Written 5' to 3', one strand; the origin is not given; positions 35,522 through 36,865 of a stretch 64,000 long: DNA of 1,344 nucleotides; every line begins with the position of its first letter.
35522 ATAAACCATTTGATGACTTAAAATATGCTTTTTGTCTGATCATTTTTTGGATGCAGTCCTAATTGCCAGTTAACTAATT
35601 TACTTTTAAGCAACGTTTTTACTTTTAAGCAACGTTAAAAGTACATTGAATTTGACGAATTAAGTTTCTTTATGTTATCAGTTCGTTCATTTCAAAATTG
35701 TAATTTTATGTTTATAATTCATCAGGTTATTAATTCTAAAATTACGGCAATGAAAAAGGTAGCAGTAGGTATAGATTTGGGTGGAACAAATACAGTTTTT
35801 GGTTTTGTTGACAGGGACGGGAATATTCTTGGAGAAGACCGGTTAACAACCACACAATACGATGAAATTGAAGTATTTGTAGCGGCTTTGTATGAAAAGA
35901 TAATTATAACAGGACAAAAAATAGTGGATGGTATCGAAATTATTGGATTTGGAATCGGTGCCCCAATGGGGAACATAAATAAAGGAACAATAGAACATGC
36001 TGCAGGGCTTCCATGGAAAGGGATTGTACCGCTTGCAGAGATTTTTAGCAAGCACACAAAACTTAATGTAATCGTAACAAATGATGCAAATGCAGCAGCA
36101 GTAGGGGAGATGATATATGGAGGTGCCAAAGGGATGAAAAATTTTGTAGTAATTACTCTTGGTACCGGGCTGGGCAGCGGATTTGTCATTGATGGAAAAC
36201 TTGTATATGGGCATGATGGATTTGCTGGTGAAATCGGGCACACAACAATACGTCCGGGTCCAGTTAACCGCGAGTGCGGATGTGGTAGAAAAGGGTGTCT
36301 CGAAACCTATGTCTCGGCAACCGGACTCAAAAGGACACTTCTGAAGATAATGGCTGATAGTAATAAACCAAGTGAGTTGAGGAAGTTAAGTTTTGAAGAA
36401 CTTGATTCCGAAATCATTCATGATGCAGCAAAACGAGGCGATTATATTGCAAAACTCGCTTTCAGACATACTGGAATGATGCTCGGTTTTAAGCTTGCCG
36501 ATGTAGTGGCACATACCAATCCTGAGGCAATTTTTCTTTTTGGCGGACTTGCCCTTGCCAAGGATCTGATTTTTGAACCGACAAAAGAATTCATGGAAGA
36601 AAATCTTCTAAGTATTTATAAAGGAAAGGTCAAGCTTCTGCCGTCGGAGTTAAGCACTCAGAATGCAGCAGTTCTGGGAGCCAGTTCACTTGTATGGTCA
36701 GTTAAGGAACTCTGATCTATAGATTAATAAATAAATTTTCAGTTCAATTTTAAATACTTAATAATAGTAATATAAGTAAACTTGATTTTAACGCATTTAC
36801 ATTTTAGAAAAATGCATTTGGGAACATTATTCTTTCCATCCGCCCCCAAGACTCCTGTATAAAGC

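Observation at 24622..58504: Unclassified ~85-nt interspersed element (S) with fixed length and three conserved boxes; every copy is on the + strand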

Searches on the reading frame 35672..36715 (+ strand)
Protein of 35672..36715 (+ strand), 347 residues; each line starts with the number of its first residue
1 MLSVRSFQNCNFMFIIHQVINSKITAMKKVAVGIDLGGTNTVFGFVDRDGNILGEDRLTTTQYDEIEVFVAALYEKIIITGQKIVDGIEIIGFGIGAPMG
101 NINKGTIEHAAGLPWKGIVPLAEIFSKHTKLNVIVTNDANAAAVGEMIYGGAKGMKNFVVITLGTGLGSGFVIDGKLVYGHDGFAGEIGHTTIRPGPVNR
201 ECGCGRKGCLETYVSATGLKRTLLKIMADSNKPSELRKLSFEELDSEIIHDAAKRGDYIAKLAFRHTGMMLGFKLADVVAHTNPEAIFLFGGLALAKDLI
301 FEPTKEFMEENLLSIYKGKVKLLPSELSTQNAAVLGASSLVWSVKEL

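Call 32: search_protein_families(library=pfam, proteins=[window:35672-36715:+])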
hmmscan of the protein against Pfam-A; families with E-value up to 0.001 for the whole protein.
window:35672-36715:+ (347 aa): 2 families
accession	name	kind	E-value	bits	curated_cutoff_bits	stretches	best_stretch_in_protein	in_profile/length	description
PF00480.26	ROK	-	2.5e-57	195.1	22.9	1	32-341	2-291/294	ROK family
PF02685.22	Glucokinase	-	7e-07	29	22.1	1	35-294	4-263/314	Glucokinase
